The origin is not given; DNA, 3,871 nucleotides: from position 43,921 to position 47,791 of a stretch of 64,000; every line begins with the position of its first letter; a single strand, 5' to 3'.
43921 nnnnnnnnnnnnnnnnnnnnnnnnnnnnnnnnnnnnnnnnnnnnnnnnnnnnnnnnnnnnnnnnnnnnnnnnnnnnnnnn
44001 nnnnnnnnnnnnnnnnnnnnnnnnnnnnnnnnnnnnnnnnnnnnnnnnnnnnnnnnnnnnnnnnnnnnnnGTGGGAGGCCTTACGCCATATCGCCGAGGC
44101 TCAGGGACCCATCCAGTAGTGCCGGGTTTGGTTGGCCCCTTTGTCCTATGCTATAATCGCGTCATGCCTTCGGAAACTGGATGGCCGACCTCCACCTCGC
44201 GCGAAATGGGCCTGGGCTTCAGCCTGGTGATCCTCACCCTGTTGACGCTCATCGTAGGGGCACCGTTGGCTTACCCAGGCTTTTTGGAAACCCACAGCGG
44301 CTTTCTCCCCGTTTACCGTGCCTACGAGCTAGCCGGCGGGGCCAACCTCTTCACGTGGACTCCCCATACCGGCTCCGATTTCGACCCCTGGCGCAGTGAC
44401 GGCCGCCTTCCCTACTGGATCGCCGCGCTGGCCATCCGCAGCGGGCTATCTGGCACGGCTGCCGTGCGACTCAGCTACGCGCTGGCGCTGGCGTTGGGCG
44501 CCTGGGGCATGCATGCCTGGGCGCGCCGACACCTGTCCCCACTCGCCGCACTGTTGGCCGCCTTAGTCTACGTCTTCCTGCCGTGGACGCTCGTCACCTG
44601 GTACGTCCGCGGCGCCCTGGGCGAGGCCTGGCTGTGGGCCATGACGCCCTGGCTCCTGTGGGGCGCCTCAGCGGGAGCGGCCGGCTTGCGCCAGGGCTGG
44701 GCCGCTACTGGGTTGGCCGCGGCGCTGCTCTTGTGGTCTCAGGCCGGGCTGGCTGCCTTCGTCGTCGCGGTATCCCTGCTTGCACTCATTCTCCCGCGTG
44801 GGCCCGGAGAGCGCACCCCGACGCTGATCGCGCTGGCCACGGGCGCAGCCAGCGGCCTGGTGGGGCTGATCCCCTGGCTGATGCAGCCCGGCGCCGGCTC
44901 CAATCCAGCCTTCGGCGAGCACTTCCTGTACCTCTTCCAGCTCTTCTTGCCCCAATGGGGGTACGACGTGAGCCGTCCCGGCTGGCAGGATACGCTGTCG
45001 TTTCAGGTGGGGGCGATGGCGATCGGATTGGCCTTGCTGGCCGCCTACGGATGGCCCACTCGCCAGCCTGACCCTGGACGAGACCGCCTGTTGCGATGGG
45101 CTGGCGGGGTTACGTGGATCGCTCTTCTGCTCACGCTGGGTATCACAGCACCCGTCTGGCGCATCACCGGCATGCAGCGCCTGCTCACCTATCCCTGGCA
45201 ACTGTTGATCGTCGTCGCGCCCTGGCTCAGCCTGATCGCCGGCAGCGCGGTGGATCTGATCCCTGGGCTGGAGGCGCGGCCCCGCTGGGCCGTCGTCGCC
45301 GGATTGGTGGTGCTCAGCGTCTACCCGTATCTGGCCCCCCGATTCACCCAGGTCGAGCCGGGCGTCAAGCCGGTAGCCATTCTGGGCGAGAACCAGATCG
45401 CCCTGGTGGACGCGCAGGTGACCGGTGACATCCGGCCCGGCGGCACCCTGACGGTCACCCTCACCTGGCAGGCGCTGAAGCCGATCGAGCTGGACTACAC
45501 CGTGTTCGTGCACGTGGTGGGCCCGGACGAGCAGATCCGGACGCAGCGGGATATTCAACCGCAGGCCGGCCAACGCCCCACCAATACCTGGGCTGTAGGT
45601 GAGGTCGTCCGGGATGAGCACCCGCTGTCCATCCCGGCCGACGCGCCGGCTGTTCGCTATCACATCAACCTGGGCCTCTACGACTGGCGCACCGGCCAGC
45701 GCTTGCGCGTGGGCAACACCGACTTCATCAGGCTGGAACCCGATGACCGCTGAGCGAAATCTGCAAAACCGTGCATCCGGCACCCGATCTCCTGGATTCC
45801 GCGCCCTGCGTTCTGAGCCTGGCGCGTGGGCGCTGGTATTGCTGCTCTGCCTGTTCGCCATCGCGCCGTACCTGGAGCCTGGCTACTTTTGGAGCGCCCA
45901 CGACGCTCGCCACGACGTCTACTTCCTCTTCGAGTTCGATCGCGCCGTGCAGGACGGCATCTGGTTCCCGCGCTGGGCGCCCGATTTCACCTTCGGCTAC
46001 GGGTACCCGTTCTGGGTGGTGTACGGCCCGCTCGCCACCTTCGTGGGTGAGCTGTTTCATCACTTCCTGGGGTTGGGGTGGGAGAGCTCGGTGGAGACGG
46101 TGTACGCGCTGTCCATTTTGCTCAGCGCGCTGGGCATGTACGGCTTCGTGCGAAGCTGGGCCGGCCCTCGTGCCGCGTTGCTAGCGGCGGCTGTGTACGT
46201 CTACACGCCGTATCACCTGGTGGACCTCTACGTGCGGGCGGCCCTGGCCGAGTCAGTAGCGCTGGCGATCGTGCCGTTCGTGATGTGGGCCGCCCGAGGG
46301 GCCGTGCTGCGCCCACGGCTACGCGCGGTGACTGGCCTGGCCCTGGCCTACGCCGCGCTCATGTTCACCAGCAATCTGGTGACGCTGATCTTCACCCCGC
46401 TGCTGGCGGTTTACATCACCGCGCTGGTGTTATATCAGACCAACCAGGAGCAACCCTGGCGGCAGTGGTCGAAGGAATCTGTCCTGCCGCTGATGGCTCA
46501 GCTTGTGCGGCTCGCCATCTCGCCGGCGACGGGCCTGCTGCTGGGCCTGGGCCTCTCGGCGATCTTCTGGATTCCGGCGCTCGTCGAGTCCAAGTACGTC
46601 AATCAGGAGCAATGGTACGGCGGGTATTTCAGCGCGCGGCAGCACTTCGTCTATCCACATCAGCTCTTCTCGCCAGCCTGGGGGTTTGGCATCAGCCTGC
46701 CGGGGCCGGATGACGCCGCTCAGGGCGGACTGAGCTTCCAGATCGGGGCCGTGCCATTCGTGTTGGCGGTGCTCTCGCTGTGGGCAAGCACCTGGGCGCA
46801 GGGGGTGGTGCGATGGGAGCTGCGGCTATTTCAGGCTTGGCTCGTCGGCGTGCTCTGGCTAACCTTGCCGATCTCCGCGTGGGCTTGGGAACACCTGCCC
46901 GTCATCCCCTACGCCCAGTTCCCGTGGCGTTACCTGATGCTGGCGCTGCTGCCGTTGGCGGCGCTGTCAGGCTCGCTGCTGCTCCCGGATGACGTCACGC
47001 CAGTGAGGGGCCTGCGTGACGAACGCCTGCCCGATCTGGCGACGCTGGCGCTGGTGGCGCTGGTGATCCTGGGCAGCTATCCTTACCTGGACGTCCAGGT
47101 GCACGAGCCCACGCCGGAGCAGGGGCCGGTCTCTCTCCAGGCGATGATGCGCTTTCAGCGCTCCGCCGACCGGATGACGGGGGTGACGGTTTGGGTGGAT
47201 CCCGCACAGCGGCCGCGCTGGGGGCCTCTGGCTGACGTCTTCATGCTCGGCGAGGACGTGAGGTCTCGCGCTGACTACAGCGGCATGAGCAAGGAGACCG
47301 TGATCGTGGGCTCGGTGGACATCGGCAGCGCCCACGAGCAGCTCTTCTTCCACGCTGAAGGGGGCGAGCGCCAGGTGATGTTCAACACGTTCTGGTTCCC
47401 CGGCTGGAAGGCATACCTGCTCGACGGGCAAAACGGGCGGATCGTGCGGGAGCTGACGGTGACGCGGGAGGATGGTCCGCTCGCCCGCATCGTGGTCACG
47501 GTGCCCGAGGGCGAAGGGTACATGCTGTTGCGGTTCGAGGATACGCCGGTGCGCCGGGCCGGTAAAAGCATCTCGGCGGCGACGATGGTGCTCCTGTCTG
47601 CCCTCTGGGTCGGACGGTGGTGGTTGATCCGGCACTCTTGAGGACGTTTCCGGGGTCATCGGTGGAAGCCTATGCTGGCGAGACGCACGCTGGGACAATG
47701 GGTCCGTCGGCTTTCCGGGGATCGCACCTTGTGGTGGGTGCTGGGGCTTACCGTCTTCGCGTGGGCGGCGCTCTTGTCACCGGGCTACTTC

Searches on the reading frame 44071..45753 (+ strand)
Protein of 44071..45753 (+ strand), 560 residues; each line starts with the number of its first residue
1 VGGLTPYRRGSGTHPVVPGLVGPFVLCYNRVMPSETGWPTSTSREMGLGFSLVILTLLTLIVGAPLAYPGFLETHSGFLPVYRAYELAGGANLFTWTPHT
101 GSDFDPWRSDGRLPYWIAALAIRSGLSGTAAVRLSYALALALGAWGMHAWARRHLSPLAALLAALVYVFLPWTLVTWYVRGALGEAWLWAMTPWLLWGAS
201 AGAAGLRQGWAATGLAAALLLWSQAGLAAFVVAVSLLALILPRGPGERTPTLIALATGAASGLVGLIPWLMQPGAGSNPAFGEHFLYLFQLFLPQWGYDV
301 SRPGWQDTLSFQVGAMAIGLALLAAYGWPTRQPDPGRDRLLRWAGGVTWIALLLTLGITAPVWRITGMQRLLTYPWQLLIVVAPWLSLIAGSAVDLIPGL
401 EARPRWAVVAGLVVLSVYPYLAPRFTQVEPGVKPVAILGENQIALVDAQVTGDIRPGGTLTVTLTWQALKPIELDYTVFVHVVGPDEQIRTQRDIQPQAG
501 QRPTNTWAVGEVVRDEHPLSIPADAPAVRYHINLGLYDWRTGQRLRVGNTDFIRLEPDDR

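Call 9: search_protein_families(library=pfam, proteins=[window:44071-45753:+], max_evalue=0.01)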
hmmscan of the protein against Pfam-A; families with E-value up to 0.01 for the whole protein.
window:44071-45753:+ (560 aa): 1 family
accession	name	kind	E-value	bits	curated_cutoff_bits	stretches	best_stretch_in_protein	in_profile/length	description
PF10131.15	PTPS_related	-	0.0043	16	26.4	1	113-293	7-196/621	6-pyruvoyl-tetrahydropterin synthase related domain; membrane protein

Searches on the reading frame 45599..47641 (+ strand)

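Call 9: search_protein_families(library=pfam, proteins=[window:45599-47641:+], max_evalue=0.01)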
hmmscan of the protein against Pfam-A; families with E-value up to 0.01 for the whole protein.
window:45599-47641:+ (680 aa): 1 family
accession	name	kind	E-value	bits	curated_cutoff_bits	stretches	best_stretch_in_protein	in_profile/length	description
PF10131.15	PTPS_related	-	7.9e-06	25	26.4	1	168-509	29-319/621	6-pyruvoyl-tetrahydropterin synthase related domain; membrane protein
